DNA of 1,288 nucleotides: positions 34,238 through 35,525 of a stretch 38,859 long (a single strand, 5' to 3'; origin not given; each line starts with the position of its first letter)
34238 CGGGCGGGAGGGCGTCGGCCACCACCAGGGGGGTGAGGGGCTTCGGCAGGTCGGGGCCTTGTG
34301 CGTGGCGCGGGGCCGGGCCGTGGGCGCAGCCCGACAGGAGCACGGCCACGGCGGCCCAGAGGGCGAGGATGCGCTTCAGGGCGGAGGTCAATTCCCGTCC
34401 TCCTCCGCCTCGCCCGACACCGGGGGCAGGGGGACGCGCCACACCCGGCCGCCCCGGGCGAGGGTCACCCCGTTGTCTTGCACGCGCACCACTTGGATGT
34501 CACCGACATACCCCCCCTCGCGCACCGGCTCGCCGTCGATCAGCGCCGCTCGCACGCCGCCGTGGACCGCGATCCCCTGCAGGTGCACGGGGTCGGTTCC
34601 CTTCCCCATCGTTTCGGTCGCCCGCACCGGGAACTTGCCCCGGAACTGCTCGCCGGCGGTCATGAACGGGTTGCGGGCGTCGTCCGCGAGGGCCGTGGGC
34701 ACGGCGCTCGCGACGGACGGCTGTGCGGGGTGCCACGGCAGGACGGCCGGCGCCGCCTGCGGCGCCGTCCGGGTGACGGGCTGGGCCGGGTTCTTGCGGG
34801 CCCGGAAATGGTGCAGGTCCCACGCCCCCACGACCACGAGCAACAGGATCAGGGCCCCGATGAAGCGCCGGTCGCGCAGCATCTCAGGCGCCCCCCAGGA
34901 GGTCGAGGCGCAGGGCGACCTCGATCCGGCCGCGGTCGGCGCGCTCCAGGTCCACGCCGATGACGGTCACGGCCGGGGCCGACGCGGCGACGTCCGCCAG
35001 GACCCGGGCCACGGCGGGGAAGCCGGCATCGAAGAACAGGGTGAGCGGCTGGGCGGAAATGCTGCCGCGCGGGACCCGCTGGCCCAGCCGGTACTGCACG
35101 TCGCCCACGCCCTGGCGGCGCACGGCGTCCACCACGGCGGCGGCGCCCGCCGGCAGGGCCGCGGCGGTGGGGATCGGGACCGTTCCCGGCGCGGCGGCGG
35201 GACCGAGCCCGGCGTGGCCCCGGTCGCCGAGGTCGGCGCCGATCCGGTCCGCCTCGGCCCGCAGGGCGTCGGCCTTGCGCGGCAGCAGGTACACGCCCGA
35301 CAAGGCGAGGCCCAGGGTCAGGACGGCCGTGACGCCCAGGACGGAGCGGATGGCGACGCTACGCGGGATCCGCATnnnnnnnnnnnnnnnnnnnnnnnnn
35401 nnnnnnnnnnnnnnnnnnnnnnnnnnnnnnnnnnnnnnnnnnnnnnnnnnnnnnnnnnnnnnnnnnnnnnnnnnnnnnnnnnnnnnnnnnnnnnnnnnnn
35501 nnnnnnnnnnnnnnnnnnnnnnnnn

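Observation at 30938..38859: Compact seven-gene type IV filament machine that fits none of the canonical T2SS, T4aP or MSHA layouts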

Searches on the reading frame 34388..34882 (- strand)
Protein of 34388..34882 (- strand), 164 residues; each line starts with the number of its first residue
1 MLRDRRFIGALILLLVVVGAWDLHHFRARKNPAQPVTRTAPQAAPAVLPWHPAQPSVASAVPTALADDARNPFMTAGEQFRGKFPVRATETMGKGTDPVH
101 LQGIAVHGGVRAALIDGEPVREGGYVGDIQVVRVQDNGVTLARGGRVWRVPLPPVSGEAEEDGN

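Call 7: search_protein_families(library=pfam, proteins=[window:34388-34882:-], max_evalue=0.01)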
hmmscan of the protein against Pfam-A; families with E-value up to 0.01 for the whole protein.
window:34388-34882:- (164 aa): 0 families

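Call 8: search_protein_families(library=ncbifam, proteins=[window:34388-34882:-], max_evalue=0.01)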
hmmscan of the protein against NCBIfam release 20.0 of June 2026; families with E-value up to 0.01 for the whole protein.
window:34388-34882:- (164 aa): 0 families

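Call 69: search_solved_structures(query=A6, max_evalue=10)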
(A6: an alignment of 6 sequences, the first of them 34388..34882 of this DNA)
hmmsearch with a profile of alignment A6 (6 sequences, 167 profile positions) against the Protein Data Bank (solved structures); distinct sequences matched with E-value up to 10: 2.
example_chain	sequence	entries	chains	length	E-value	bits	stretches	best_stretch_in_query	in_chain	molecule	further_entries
7wmv_B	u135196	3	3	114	1.2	12.2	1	7-41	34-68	PDZK1-interacting protein 1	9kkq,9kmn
7yni_B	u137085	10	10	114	1.2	12.2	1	7-41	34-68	PDZK1-interacting protein 1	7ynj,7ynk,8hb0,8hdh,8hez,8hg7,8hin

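Call 88: find_homologous_proteins(query=window:34388-34882:-, max_evalue=0.001)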
Query window:34388-34882:- (164 aa): 13 proteins with E <= 0.001 among 282 candidates.
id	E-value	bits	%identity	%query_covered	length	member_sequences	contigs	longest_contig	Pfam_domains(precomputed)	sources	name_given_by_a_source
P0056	5.8e-96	337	92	100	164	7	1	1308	-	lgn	-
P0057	6.0e-84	298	83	98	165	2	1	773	-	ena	-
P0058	6.4e-66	240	71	100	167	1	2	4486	-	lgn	-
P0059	9.6e-62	226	71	100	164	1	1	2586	-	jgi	-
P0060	3.2e-61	224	70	98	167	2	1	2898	-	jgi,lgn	-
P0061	6.7e-61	223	68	99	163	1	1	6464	-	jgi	-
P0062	1.7e-60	222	70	98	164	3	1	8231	-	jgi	jgi:hypothetical protein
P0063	3.4e-59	218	68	96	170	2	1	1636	-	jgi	jgi:hypothetical protein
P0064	5.8e-57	210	66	97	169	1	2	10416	-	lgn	-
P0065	1.7e-56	209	67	96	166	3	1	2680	-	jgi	jgi:hypothetical protein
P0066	2.4e-49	186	62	100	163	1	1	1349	-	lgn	-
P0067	2.2e-45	173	57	96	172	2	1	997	-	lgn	-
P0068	4.9e-32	129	46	90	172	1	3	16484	-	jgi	jgi:hypothetical protein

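Call 94: predict_structure(alignment_id=A8)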
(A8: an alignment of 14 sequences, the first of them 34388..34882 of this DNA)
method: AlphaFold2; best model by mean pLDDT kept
length: 164 residues; sequences in the alignment: 14
mean_pLDDT: 62.7   pTM: 0.33
mean pLDDT of the five models: 62.7, 61.8, 60.5, 60.2, 57.6
residues with pLDDT >= 90: 5; 70-90: 61; 50-70: 55; < 50: 43
segments of 3 or more residues with pLDDT < 50: 36-41, 54-59, 84-97, 156-164
pLDDT, mean of each block of 10 residues (from residue 1): 73 89 67 51 53 47 54 56 46 47 67 75 77 79 80 53 36
secondary structure, 60 per line:
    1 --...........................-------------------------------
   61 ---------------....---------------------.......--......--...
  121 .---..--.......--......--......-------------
elements in order: H3-29 H76-79 E101-107 E110-115 E118-121 E129-135 E138-143 E146-151

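Call 96: fold_search(model_id=the predicted structure, library=pdb)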
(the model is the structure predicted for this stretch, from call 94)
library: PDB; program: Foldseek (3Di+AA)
matches with E <= 10: 344; with E <= 0.001: 0
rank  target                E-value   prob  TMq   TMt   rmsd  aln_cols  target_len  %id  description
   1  4wfw                  8.8e-02  0.99  0.29  0.52   3.6        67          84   16  The crystal structure of Dickeya dadantii GspB from the type 2 secretion system (released 2015-09-30)
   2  3oss_C                1.4e-01  0.99  0.29  0.67   4.5        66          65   21  The crystal structure of enterotoxigenic Escherichia coli GspC-GspD complex from the type II secretion system (released 2011-08-03)
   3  4uzr_A                3.0e-01  0.33  0.18  0.20   9.8        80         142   12  Crystal Structure of Pyrococcus horikoshii Ph1500 (released 2015-10-07)
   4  2m3x_MODEL_1_A        3.4e-01  0.25  0.18  0.19   9.5        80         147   16  Solution structure of Ph1500: a homohexameric protein centered on a 12-bladed beta-propeller (released 2014-01-29)
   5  7oio_MODEL_1_A        4.1e-01  0.54  0.28  0.32  14.3       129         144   19  Solution structure of Legionella pneumophila LspC (released 2022-06-01)
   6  2ynp_A                8.5e-01  0.35  0.15  0.05   8.7        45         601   20  yeast betaprime COP 1-604 with KTKTN motif (released 2012-12-12)
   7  9eca_A                9.6e-01  0.16  0.21  0.07   5.3        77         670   13  Intermediate state of wild-type EsCas13d ternary complex with C4A mismatch (released 2025-11-19)
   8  2y4y_D                1.1e+00  0.77  0.32  0.59   6.4        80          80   21  Structure of a domain from the type IV pilus biogenesis lipoprotein PilP, from Pseudomonas aeruginosa (released 2012-01-18)
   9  7a7b_G                1.1e+00  0.72  0.15  0.09   1.0        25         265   16  Bacillithiol Disulfide Reductase Bdr (YpdA) from Staphylococcus aureus (released 2020-12-30)
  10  3mkq_C                1.1e+00  0.30  0.16  0.04   9.9        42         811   21  Crystal structure of yeast alpha/betaprime-COP subcomplex of the COPI vesicular coat (released 2010-07-14)
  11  7apr_G                1.2e+00  0.75  0.14  0.08   0.6        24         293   17  Bacillithiol Disulfide Reductase Bdr (YpdA) from Staphylococcus aureus (released 2020-12-30)
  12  4e69_A                1.4e+00  0.44  0.16  0.09   1.7        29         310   38  Crystal structure of a sugar kinase (target EFI-502132) from Oceanicola granulosus, unliganded structure (released 2012-04-18)
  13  4e69_B                1.4e+00  0.41  0.17  0.09   1.8        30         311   37  Crystal structure of a sugar kinase (target EFI-502132) from Oceanicola granulosus, unliganded structure (released 2012-04-18)
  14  3kif_C                1.4e+00  0.08  0.14  0.25  17.9        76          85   20  The crystal structures of two fragments truncated from 5-bladed beta-propeller lectin, tachylectin-2 (Lib1-B7-18 and L (released 2010-04-28)
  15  6hpb_C                1.7e+00  0.23  0.15  0.41   7.9        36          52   25  Crystal structure of the E.coli HicAB toxin-antitoxin complex (released 2019-09-18)
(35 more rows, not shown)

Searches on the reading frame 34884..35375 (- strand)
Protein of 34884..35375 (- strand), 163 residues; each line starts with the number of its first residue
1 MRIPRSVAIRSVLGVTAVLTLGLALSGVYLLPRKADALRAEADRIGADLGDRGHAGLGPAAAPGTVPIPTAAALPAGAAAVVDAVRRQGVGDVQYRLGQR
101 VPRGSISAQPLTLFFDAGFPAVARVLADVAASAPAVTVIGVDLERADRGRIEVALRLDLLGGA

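Call 7: search_protein_families(library=pfam, proteins=[window:34884-35375:-], max_evalue=0.01)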
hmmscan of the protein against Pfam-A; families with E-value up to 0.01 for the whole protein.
window:34884-35375:- (163 aa): 1 family
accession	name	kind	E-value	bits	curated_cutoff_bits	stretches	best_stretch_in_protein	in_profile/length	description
PF10741.14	T2SSM_b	-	0.0039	17.5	21.7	1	79-150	21-94/111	Type II secretion system (T2SS), protein M subtype b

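Call 8: search_protein_families(library=ncbifam, proteins=[window:34884-35375:-], max_evalue=0.01)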
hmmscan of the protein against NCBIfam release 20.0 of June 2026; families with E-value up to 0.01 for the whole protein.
window:34884-35375:- (163 aa): 0 families

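Call 11: find_encoding_contigs(protein=window:34884-35375:-, flank=10000, max_places=6)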
Protein window:34884-35375:- (163 aa): 4 contigs read that carry it; 4 places shown.
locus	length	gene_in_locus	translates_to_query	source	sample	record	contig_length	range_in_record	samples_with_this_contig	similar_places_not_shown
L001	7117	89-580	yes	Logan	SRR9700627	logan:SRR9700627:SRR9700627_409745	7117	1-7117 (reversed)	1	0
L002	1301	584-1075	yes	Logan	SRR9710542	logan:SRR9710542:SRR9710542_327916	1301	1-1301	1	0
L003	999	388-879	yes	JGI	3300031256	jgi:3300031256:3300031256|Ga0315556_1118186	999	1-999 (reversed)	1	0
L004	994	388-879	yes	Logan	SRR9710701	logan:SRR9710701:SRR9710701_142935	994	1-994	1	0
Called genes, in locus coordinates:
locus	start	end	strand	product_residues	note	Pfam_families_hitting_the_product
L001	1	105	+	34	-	?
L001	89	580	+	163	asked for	-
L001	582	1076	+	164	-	-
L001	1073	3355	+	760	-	PF00263:Secretin, PF13428:TPR_14 (faint), PF13431:TPR_17 (faint), PF00515:TPR_1 (faint), PF07719:TPR_2 (faint), PF13424:TPR_12 (faint), PF14559:TPR_19 (weak), PF13432:TPR_16 (weak), +3 more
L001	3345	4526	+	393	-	PF07963:N_methyl (weak), PF08334:T2SSG (weak)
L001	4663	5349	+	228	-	PF00072:Response_reg, PF00486:Trans_reg_C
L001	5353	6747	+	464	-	PF00672:HAMP (weak), PF00989:PAS, PF08448:PAS_4, PF13188:PAS_8 (faint), PF00512:HisKA, PF02518:HATPase_c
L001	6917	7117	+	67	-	?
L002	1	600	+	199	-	?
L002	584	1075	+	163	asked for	-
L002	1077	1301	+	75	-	?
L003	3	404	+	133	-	?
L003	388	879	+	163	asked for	-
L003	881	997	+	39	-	?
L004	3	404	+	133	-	?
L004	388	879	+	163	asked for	-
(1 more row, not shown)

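Call 70: search_solved_structures(query=A4, max_evalue=10)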
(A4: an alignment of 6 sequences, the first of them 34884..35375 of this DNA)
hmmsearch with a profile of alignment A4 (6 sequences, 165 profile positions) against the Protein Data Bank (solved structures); distinct sequences matched with E-value up to 10: 2.
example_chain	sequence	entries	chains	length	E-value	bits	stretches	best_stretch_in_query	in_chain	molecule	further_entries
3gp4_A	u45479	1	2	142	0.25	14.4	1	8-75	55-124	Transcriptional regulator, MerR family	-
2jvf_A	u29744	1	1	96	0.39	13.8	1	58-105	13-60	de novo protein M7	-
